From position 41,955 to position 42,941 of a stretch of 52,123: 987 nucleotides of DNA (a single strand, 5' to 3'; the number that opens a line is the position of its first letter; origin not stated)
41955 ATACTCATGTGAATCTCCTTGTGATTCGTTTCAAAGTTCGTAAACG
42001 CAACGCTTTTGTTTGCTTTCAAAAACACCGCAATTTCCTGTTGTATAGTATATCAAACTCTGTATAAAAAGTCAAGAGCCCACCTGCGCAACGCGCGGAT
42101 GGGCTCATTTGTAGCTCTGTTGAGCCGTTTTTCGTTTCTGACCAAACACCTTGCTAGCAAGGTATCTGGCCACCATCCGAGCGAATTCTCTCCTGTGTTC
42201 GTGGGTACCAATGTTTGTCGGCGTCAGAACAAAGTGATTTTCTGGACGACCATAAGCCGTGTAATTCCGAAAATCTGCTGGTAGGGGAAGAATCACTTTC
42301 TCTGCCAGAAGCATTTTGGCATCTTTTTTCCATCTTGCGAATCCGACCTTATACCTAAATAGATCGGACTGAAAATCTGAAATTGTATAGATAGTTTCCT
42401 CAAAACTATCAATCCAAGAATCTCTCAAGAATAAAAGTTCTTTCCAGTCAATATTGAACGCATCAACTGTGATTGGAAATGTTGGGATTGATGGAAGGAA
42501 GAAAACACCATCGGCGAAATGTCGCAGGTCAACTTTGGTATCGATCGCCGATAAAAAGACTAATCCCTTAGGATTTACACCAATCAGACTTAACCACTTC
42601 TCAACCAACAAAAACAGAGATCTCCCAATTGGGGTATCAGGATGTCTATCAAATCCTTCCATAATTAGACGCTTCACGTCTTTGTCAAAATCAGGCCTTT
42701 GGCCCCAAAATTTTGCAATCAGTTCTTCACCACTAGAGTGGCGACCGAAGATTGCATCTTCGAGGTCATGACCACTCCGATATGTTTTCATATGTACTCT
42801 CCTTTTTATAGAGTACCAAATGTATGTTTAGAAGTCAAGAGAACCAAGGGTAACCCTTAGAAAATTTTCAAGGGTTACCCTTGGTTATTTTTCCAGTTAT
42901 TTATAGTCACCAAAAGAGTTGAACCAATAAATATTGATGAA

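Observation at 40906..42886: Palindrome-bounded cassette of two self-contained orphan genes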

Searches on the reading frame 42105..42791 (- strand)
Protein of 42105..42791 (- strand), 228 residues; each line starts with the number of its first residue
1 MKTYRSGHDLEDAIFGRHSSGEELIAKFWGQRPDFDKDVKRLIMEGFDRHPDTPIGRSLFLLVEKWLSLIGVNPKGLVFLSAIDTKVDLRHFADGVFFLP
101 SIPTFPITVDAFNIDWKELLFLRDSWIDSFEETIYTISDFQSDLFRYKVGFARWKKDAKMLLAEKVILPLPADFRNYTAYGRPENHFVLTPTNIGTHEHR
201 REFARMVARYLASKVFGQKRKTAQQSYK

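Call 5: search_protein_families(library=pfam, proteins=[window:42105-42791:-], max_evalue=0.1)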
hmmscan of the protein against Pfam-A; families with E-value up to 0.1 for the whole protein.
window:42105-42791:- (228 aa): 0 families

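Call 11: search_protein_families(library=phrogs, proteins=[window:42105-42791:-], max_evalue=0.1)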
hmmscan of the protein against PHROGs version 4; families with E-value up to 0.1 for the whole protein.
window:42105-42791:- (228 aa): 0 families

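Call 12: search_protein_families(library=padloc, proteins=[window:42105-42791:-], max_evalue=0.1)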
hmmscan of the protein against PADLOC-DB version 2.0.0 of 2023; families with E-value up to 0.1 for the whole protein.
window:42105-42791:- (228 aa): 0 families

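Call 18: find_homologous_proteins(query=window:42105-42791:-)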
Query window:42105-42791:- (228 aa): 42 proteins with E <= 0.001 among 142 candidates.
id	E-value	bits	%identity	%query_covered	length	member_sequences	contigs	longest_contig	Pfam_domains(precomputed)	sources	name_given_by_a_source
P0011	2.6e-152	523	100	100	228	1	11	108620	-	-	-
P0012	8.5e-88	312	69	92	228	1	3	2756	-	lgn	-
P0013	1.4e-86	308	62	99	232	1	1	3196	-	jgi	-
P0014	6.9e-85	302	61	98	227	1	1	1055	-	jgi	jgi:hypothetical protein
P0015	3.4e-84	300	61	99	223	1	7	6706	-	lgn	-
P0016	5.6e-82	293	60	96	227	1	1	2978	-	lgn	-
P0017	7.4e-82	292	58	100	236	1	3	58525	-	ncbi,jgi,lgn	jgi:hypothetical protein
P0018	1.7e-81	291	58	98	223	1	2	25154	-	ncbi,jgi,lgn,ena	ncbi:MAG: hypothetical protein WC657_04660 [Candidatus Paceibacterota bacterium]|jgi:hypothetical pr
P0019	1.8e-81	291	62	91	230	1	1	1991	-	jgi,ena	-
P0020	1.8e-77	278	56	100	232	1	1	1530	-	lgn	-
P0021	6.8e-75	270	57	99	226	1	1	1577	-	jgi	jgi:hypothetical protein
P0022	4.2e-73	264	57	98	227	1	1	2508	-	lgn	-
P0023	2.0e-72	262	55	99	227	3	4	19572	-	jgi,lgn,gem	-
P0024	1.1e-70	256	54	99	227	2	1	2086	-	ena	-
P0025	8.0e-70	253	55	93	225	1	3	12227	-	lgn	-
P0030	8.1e-62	227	51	91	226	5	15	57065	-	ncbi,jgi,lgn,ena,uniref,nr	ncbi:MAG: hypothetical protein A3G46_03000 [Candidatus Zambryskibacteria bacterium RIFCSPLOWO2_12_FU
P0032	2.8e-59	219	48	99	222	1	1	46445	-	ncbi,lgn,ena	-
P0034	6.7e-56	208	50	90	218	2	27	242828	-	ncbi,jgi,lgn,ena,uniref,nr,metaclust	ncbi:MAG: hypothetical protein A3A96_01145 [Candidatus Zambryskibacteria bacterium RIFCSPLOWO2_01_FU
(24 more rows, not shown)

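Call 21: find_encoding_contigs(protein=P0011, flank=6000, max_places=6)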
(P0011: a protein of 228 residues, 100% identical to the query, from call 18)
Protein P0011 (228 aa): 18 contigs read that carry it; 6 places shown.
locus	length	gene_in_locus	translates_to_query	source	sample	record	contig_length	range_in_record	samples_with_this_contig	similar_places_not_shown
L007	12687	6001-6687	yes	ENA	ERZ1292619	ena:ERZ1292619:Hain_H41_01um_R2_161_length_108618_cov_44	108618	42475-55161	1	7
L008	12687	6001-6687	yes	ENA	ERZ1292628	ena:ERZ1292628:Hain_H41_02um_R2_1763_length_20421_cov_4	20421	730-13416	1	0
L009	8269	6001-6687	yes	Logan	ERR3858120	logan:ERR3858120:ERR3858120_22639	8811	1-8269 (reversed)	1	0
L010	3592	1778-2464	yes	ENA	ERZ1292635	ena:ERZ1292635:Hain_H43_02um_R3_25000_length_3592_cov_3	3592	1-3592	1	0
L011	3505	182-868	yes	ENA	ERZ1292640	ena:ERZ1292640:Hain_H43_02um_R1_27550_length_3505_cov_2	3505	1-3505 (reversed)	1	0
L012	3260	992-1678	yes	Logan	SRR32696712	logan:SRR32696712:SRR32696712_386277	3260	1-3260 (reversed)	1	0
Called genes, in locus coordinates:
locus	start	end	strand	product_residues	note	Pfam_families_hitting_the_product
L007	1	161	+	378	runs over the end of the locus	PF01098:FTSW_RODA_SPOVE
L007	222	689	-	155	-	PF00293:NUDIX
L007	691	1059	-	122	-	PF05635:23S_rRNA_IVP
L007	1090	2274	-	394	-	PF13477:Glyco_trans_4_2 (faint), PF13439:Glyco_transf_4, PF13579:Glyco_trans_4_4 (weak), PF20706:GT4-conflict, PF00534:Glycos_transf_1, PF13692:Glyco_trans_1_4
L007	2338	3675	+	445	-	PF02397:Bac_transf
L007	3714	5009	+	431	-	PF21760:SecD_1st, PF22599:SecDF_P1_head, PF03176:MMPL, PF02355:SecD_SecF_C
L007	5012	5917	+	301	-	PF07549:Sec_GG (faint), PF02355:SecD_SecF_C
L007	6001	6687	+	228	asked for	-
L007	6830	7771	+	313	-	-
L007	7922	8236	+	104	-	-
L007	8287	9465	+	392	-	PF13200:DUF4015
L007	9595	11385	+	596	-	PF10412:TrwB_AAD_bind (weak)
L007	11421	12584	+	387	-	PF13439:Glyco_transf_4 (weak), PF00534:Glycos_transf_1, PF20706:GT4-conflict, PF13692:Glyco_trans_1_4, PF13524:Glyco_trans_1_2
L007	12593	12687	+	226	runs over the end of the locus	PF05711:TylF, PF13578:Methyltransf_24 (weak)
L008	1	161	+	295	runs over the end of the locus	?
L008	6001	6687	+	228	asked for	-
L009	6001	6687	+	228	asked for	-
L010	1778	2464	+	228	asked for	-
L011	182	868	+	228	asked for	-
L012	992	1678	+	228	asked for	-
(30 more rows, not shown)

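Call 26: find_encoding_contigs(protein=P0034, flank=5000, max_places=2)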
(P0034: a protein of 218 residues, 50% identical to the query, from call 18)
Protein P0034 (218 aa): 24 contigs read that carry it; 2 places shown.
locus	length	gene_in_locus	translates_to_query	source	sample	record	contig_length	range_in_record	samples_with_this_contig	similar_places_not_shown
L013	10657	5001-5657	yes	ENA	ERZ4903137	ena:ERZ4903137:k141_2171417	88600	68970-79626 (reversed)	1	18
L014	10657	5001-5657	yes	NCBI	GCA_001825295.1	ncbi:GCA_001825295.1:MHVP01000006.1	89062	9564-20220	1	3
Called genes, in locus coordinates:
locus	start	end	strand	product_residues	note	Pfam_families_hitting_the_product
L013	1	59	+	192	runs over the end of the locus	PF20803:PaaX_M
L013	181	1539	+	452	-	PF02397:Bac_transf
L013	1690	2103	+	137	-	-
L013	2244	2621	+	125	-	PF04480:DUF559, PF18741:MTES_1575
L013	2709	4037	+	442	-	PF07549:Sec_GG (weak), PF21760:SecD_1st, PF22599:SecDF_P1_head, PF02355:SecD_SecF_C, PF03176:MMPL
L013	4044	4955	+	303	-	PF02355:SecD_SecF_C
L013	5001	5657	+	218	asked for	-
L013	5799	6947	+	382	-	-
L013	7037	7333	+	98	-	-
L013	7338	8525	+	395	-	PF13200:DUF4015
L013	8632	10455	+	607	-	-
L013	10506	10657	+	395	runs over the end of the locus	PF13439:Glyco_transf_4, PF00534:Glycos_transf_1, PF13692:Glyco_trans_1_4, PF20706:GT4-conflict (weak)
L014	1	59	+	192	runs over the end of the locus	PF20803:PaaX_M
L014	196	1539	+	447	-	PF02397:Bac_transf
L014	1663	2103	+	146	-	-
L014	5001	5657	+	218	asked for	-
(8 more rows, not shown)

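Call 27: find_encoding_contigs(protein=P0030, flank=5000, max_places=2)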
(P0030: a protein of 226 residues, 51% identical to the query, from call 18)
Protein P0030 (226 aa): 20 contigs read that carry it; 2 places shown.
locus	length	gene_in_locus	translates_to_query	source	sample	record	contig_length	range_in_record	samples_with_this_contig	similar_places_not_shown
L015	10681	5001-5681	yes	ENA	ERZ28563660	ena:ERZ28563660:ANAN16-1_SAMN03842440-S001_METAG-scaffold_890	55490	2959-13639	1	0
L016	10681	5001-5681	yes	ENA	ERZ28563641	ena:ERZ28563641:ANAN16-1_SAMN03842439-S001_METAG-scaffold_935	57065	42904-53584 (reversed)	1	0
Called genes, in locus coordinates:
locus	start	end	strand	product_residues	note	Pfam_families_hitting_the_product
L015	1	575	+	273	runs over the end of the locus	PF00089:Trypsin (weak), PF13365:Trypsin_2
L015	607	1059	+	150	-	-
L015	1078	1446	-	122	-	PF05635:23S_rRNA_IVP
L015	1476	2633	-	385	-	PF13477:Glyco_trans_4_2 (weak), PF13439:Glyco_transf_4, PF13579:Glyco_trans_4_4, PF20706:GT4-conflict (weak), PF00534:Glycos_transf_1, PF13692:Glyco_trans_1_4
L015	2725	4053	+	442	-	PF07549:Sec_GG (faint), PF21760:SecD_1st, PF22599:SecDF_P1_head, PF03176:MMPL, PF02355:SecD_SecF_C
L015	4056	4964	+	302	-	PF07549:Sec_GG (weak), PF02355:SecD_SecF_C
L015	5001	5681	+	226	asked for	-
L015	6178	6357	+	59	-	-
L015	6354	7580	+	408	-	PF13200:DUF4015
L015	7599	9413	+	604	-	PF10412:TrwB_AAD_bind (faint)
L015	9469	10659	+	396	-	PF13439:Glyco_transf_4 (weak), PF00534:Glycos_transf_1, PF13692:Glyco_trans_1_4, PF13524:Glyco_trans_1_2 (weak)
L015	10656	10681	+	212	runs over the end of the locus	PF13489:Methyltransf_23 (weak), PF08241:Methyltransf_11, PF13649:Methyltransf_25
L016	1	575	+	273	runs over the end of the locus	PF00089:Trypsin (weak), PF13365:Trypsin_2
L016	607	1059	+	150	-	-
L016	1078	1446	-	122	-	PF05635:23S_rRNA_IVP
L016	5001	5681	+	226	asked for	-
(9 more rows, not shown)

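Call 28: find_encoding_contigs(protein=P0017, flank=5000, max_places=2)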
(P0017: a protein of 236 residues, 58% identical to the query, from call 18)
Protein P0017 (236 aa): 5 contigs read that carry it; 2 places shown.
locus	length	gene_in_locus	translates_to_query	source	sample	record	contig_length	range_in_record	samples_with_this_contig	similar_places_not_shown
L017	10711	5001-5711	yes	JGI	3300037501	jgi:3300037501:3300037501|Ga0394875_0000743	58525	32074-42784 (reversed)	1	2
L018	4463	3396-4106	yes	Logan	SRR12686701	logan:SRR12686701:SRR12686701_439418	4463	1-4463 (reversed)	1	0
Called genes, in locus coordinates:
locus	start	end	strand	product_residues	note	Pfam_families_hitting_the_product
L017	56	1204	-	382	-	PF13477:Glyco_trans_4_2, PF13439:Glyco_transf_4, PF13579:Glyco_trans_4_4, PF20706:GT4-conflict, PF00534:Glycos_transf_1, PF13692:Glyco_trans_1_4, PF13524:Glyco_trans_1_2 (weak)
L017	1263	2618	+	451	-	PF02397:Bac_transf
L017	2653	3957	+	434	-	PF21760:SecD_1st, PF22599:SecDF_P1_head, PF00873:ACR_tran (weak), PF02355:SecD_SecF_C, PF03176:MMPL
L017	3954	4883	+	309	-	PF02355:SecD_SecF_C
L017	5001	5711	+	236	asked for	-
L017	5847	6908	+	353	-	-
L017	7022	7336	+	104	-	-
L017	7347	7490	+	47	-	-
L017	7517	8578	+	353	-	PF13200:DUF4015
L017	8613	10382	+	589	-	-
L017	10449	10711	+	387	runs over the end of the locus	PF13439:Glyco_transf_4, PF13579:Glyco_trans_4_4 (weak), PF00534:Glycos_transf_1, PF20706:GT4-conflict (weak), PF13692:Glyco_trans_1_4, PF13524:Glyco_trans_1_2 (weak)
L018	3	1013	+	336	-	?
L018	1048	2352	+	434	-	PF21760:SecD_1st, PF22599:SecDF_P1_head, PF00873:ACR_tran (weak), PF02355:SecD_SecF_C, PF03176:MMPL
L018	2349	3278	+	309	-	PF02355:SecD_SecF_C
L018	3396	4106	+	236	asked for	-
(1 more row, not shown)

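Call 29: find_encoding_contigs(protein=P0032, flank=5000, max_places=2)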
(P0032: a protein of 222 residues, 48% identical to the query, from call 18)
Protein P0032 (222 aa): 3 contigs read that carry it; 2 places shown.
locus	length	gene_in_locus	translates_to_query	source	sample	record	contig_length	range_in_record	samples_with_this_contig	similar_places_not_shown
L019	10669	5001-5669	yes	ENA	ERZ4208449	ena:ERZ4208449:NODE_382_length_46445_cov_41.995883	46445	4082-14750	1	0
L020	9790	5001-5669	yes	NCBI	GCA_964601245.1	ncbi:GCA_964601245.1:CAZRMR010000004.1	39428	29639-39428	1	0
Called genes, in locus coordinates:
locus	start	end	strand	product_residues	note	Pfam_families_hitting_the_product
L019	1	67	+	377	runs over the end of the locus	PF01098:FTSW_RODA_SPOVE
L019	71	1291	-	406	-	PF13439:Glyco_transf_4, PF13579:Glyco_trans_4_4, PF20706:GT4-conflict, PF00534:Glycos_transf_1, PF13692:Glyco_trans_1_4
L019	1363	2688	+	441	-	PF02397:Bac_transf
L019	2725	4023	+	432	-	PF21760:SecD_1st, PF22599:SecDF_P1_head, PF03176:MMPL, PF02355:SecD_SecF_C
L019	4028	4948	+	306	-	PF02355:SecD_SecF_C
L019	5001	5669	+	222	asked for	-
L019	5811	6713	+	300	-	-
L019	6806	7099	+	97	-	-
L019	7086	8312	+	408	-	PF13200:DUF4015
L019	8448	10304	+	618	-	-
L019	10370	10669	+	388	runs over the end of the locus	PF13439:Glyco_transf_4, PF00534:Glycos_transf_1, PF13692:Glyco_trans_1_4, PF20706:GT4-conflict, PF13524:Glyco_trans_1_2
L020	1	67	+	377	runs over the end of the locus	PF01098:FTSW_RODA_SPOVE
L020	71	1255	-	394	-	PF13477:Glyco_trans_4_2 (faint), PF13439:Glyco_transf_4, PF13579:Glyco_trans_4_4, PF20706:GT4-conflict, PF00534:Glycos_transf_1, PF13692:Glyco_trans_1_4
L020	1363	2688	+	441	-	PF02397:Bac_transf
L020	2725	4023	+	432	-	PF21760:SecD_1st, PF22599:SecDF_P1_head, PF03176:MMPL, PF02355:SecD_SecF_C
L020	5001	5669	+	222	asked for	-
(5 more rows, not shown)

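Call 35: search_solved_structures(query=A2, max_evalue=1)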
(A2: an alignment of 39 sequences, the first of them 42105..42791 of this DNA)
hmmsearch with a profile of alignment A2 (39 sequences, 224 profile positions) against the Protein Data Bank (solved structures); distinct sequences matched with E-value up to 1: 5.
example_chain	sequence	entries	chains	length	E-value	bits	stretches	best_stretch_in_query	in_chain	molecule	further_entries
6hnb_A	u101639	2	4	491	0.08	15.4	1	101-140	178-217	Aromatic amino acid aminotransferase I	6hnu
7pkn_L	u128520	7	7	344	0.15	14.5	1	52-124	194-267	Centromere protein L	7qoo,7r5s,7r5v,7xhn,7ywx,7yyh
7xho_L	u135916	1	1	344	0.15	14.5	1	52-124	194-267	Centromere protein L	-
28op_L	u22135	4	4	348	0.15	14.5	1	52-124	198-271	Centromere protein L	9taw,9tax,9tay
3r45_C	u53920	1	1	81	1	11.8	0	15-54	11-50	Holliday junction recognition protein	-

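Call 38: predict_structure(alignment_id=A2)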
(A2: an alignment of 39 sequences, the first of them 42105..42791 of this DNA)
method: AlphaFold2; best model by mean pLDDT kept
length: 228 residues; sequences in the alignment: 39
mean_pLDDT: 92.4   pTM: 0.86
mean pLDDT of the five models: 92.4, 92.3, 92.0, 91.8, 89.9
residues with pLDDT >= 90: 189; 70-90: 29; 50-70: 8; < 50: 2
segments of 3 or more residues with pLDDT < 50: none
pLDDT, mean of each block of 10 residues (from residue 1): 89 95 86 91 92 98 98 97 92 95 93 95 96 94 97 94 93 95 96 95 97 86 54
secondary structure, 60 per line:
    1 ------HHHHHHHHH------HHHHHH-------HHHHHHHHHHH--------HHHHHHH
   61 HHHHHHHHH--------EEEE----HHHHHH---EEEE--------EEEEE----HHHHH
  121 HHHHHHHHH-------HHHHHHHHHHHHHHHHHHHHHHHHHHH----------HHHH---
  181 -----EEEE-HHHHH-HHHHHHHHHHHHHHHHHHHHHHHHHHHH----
elements in order: H7-15 H22-27 H35-45 H54-69 E78-81 H86-91 E95-98 E107-111 H116-129 H137-163 H174-177 E186-189 H191-195 H197-224

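Call 45: fold_search(model_id=the predicted structure, library=pdb)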
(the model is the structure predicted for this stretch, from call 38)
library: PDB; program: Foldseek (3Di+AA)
matches with E <= 10: 71; with E <= 0.001: 0
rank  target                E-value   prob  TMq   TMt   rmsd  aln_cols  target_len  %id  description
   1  3p1z_B                1.1e-01  0.12  0.13  0.15  10.2       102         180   17  Crystal structure of the Aperopyrum pernix RNA splicing endonuclease (released 2011-08-10)
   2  3ajv_D                2.8e-01  0.08  0.13  0.15  10.4       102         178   17  Splicing endonuclease from Aeropyrum pernix (released 2010-11-17)
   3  9nl2_A                6.6e-01  0.06  0.19  0.06  19.6       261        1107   11  Structure of R2 retrotransposon protein from Platysternon megacephalum initiating target-primed reverse transcription (released 2025-06-18)
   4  7agm_A                1.5e+00  0.08  0.23  0.24  14.3       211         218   12  Crystal structure of the N-acetylmuramyl-L-alanine amidase, Ami1, from Mycobacterium smegmatis (released 2020-11-18)
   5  1bua_B                1.5e+00  0.06  0.15  0.14  13.0        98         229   13  STRUCTURAL AND ENERGETIC ORIGINS OF INDIRECT READOUT IN SITE-SPECIFIC DNA CLEAVAGE BY A RESTRICTION ENDONUCLEASE (released 1998-09-09)
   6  1b97_A                1.5e+00  0.06  0.14  0.14  13.2       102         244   12  ANALYSIS OF A MUTATIONAL HOT-SPOT IN THE ECORV RESTRICTION ENDONUCLEASE: A CATALYTIC ROLE FOR A MAIN CHAIN CARBONYL GR (released 1999-02-26)
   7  4rve_A                1.6e+00  0.05  0.14  0.13  17.2       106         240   15  THE CRYSTAL STRUCTURE OF ECORV ENDONUCLEASE AND OF ITS COMPLEXES WITH COGNATE AND NON-COGNATE DNA SEGMENTS (released 1993-04-15)
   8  1rv5_B                1.7e+00  0.08  0.15  0.15   8.2        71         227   15  COMPLEX OF ECORV ENDONUCLEASE WITH D(AAAGAT)/D(ATCTT) (released 1998-11-11)
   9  1eop_A                2.1e+00  0.04  0.14  0.13  12.9        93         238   12  ECORV BOUND TO COGNATE DNA (released 2000-04-04)
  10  4miw                  2.1e+00  0.02  0.11  0.14  15.9       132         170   14  High-resolution structure of the N-terminal endonuclease domain of the Lassa virus L polymerase (released 2014-03-19)
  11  1bsu_A                2.2e+00  0.12  0.14  0.13   2.3        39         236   23  STRUCTURAL AND ENERGETIC ORIGINS OF INDIRECT READOUT IN SITE-SPECIFIC DNA CLEAVAGE BY A RESTRICTION ENDONUCLEASE (released 1998-09-09)
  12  2zyz_B                2.2e+00  0.05  0.14  0.16   6.2        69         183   16  Pyrobaculum aerophilum splicing endonuclease (released 2009-06-23)
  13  2b0d_B                2.2e+00  0.05  0.15  0.14  13.0        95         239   12  EcoRV Restriction Endonuclease/GAATTC/Ca2+ (released 2005-09-27)
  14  1rve_A                2.2e+00  0.04  0.13  0.13  17.5        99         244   14  THE CRYSTAL STRUCTURE OF ECORV ENDONUCLEASE AND OF ITS COMPLEXES WITH COGNATE AND NON-COGNATE DNA FRAGMENTS (released 1994-01-31)
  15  7ewu_D                2.2e+00  0.02  0.10  0.12  15.7       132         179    9  Crystal structure of Ebinur Lake virus cap snatching endonuclease (WT) (released 2022-01-26)
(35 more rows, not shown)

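Call 51: search_protein_families(library=pfam, alignment_id=A2, max_evalue=5)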
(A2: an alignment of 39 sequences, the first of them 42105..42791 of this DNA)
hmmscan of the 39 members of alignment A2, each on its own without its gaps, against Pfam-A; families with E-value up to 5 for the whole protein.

A. member 1, window:42105-42791:- (228 aa): 0 families

B. families by the number of members that match (of 39 scanned): 8 families
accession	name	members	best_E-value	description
PF10781.14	DSRB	2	0.14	Dextransucrase DSRB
PF10387.14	DUF2442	1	0.034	Protein of unknown function (DUF2442)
PF16930.11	Porin_5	1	0.045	Putative porin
PF12746.13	GNAT_acetyltran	1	0.066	GNAT acetyltransferase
PF12568.14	PanZ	1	0.12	Acetyltransferase (GNAT) domain, PanZ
PF03925.18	SeqA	1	0.21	SeqA protein C-terminal domain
PF17772.7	zf-MYST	1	0.29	MYST family zinc finger domain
PF06543.17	Lac_bphage_repr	1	0.32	Lactococcus bacteriophage repressor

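Call 56: find_related_loci(query=A2, collection=genome_contigs, flank=6000)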
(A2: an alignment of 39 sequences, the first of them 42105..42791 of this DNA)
Query A2 (228 aa) in genome_contigs; peptide patterns used: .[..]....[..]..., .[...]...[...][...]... (x = any residue, [..] = any of these).
44 stretches matched a pattern; 9 encode a relative of the query (tblastn E <= 1e-3); 9 distinct loci.
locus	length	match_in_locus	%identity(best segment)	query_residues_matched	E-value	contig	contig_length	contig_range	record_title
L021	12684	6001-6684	58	1-227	4e-87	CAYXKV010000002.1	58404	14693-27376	MAG TPA_asm: uncultured Candidatus Saccharibacteria bacterium isolate binchicken_co274_24 genome assembly, contig: NODE_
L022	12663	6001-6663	58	4-227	3e-85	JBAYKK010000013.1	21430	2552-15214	MAG: Candidatus Paceibacterota bacterium isolate SO_2016_GW1_78 scaffold04261_OW334_2016, whole genome shotgun sequence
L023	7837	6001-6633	51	5-212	5e-68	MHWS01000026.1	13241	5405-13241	MAG: Candidatus Zambryskibacteria bacterium RIFCSPLOWO2_12_FULL_39_16 rifcsplowo2_12_scaffold_9595, whole genome shotgun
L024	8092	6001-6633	55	5-215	6e-68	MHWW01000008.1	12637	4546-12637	MAG: Candidatus Zambryskibacteria bacterium RIFOXYC1_FULL_39_10 rifoxyc1_full_scaffold_1904, whole genome shotgun sequen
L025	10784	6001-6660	48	4-228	4e-65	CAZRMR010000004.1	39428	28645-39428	MAG TPA_asm: uncultured Candidatus Saccharibacteria bacterium isolate SRP290908_co1_98 genome assembly, contig: NODE_112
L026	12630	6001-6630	50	7-212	1e-61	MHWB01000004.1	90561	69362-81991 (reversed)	MAG: Candidatus Zambryskibacteria bacterium RIFCSPLOWO2_01_FULL_39_39 rifcsplowo2_01_scaffold_1701, whole genome shotgun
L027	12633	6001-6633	38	1-212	1e-42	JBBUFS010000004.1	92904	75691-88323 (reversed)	MAG: Patescibacteria group bacterium isolate H43-bin098_1 H43_bin098_1_000000000004, whole genome shotgun sequence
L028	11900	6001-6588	37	4-211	5e-36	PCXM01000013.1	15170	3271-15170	MAG: Candidatus Zambryskibacteria bacterium CG10_big_fil_rev_8_21_14_0_10_34_34 CG10_8_21_14_0.10_scaffold_18535_c, whol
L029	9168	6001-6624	33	4-227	6e-27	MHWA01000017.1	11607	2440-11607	MAG: Candidatus Zambryskibacteria bacterium RIFCSPLOWO2_01_FULL_35_19 rifcsplowo2_01_scaffold_47348, whole genome shotgu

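Call 64: search_protein_representatives(alignment_id=A2)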
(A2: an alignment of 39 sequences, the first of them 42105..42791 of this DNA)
Query: 39 sequences, 224 profile positions. Proteins with E-value up to 0.001 (for the whole library): 118; up to 1e-10: 68; up to 1e-30: 47. The best 118 are listed.
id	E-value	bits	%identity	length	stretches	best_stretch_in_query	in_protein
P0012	1.2e-100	351.7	-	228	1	1-223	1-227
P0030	1.3e-89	315.6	-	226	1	3-224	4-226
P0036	4.4e-84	297.6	-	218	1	1-220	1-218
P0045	2.0e-80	285.6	-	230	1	3-224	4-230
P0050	1.2e-78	279.8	-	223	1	2-223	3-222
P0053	7.4e-78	277.2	-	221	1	1-223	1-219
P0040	1.2e-77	276.5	-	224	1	1-215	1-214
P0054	1.6e-73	263.0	-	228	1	1-219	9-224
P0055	5.0e-71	254.9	-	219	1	2-217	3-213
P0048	1.1e-69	250.4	-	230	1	2-223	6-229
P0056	2.6e-69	249.3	-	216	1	1-214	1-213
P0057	4.6e-68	245.2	-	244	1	3-224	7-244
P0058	5.3e-66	238.4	-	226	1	1-224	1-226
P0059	1.3e-65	237.2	-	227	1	3-215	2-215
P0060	5.1e-65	235.2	-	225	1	4-215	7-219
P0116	3.9e-10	55.7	-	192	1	3-110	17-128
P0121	6.1e-08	48.6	-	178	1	4-111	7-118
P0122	1.4e-07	47.4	-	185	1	3-109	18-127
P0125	4.3e-07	45.8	-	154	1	2-110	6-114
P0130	3.8e-06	42.7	-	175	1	4-120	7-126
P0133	1.4e-05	40.8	-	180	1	5-110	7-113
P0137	2.3e-05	40.1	-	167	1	3-110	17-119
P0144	8.6e-05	38.2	-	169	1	4-110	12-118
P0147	1.4e-04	37.5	-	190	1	4-110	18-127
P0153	2.9e-04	36.5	-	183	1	4-111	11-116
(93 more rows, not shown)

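Call 65: search_protein_families(library=pfam, proteins=[P0116, P0121, P0122, P0125, P0130, P0133, P0137, P0144, P0147, P0153], max_evalue=0.01)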
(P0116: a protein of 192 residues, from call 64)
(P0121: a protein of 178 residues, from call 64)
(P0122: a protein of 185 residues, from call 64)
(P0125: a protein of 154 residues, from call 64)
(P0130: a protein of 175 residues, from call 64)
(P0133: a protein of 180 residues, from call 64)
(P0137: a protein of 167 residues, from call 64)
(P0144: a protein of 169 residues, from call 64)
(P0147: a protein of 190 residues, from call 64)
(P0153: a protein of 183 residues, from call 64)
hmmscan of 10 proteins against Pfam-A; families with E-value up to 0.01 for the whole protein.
P0116 (192 aa): 0 families

P0121 (178 aa): 1 family
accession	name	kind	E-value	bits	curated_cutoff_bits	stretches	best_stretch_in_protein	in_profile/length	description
PF17974.7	GalBD_like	-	0.0054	17.2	26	1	21-114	43-134/190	Galactose-binding domain-like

P0122 (185 aa): 0 families

P0125 (154 aa): 0 families

P0130 (175 aa): 0 families

P0133 (180 aa): 1 family
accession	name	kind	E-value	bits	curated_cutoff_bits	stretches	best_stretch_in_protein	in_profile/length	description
PF04316.19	FlgM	-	0.004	17.8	25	1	129-149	34-54/55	Anti-sigma-28 factor, FlgM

P0137 (167 aa): 0 families

P0144 (169 aa): 0 families

P0147 (190 aa): 0 families

P0153 (183 aa): 0 families

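Call 77: fold_search(model_id=the predicted structure, library=viral)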
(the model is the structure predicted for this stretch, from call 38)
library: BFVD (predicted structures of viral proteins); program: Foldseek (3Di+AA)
matches with E <= 10: 88; with E <= 0.001: 0
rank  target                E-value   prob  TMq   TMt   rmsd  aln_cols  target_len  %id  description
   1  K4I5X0                2.8e-01  0.08  0.20  0.21  17.3       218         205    9  Uncharacterized protein [Salmonella phage STML-198]
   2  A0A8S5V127            3.2e-01  0.09  0.19  0.16  16.1       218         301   11  Endonuclease I [Siphoviridae sp. ct3r22]
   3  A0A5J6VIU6            4.9e-01  0.08  0.12  0.08   9.3        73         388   18  Uncharacterized protein [Megaviridae environmental sample]
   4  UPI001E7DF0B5         6.6e-01  0.12  0.20  0.29   6.9       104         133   13  (no name look-up for this kind of identifier)
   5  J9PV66                8.4e-01  0.03  0.15  0.13  20.0       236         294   11  Uncharacterized protein [Bacillus phage BCD7]
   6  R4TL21                1.0e+00  0.08  0.15  0.17   9.3        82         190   11  Holliday junction resolvase [Halogranum tailed virus 1]
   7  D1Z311                1.1e+00  0.04  0.13  0.05  15.1       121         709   13  RNA-directed RNA polymerase L (Fragment) [Pirital mammarenavirus (isolate Rat/Venezuela/VAV-488/1995)]
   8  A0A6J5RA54            1.1e+00  0.12  0.15  0.20   5.0        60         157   12  Protein NO VEIN C-terminal domain-containing protein [uncultured Caudovirales phage]
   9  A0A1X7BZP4            1.4e+00  0.11  0.30  0.12  12.8       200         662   13  (no name in the UniProt tables at hand)
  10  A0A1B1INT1            1.4e+00  0.11  0.12  0.10   4.8        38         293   24  (no name in the UniProt tables at hand)
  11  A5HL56                1.5e+00  0.07  0.13  0.15   5.6        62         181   18  PfWMP3_05 [Phormidium phage Pf-WMP3]
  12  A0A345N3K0            2.0e+00  0.06  0.15  0.24   8.5        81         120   11  (no name in the UniProt tables at hand)
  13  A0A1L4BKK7            2.2e+00  0.06  0.16  0.15   6.6        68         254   15  (no name in the UniProt tables at hand)
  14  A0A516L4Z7            2.3e+00  0.04  0.15  0.20   9.8        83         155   11  (no name in the UniProt tables at hand)
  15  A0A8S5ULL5            2.3e+00  0.03  0.12  0.15  10.4        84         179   13  Nuclease [Phage sp. ctOz71]
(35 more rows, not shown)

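Call 84: find_related_loci(query=A2, collection=viral_contigs, flank=6000)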
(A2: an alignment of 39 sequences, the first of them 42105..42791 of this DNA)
Query A2 (228 aa) in viral_contigs; peptide patterns used: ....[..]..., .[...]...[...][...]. (x = any residue, [..] = any of these).
207 stretches matched a pattern, but none encodes a relative of the query by tblastn (E <= 1e-3).
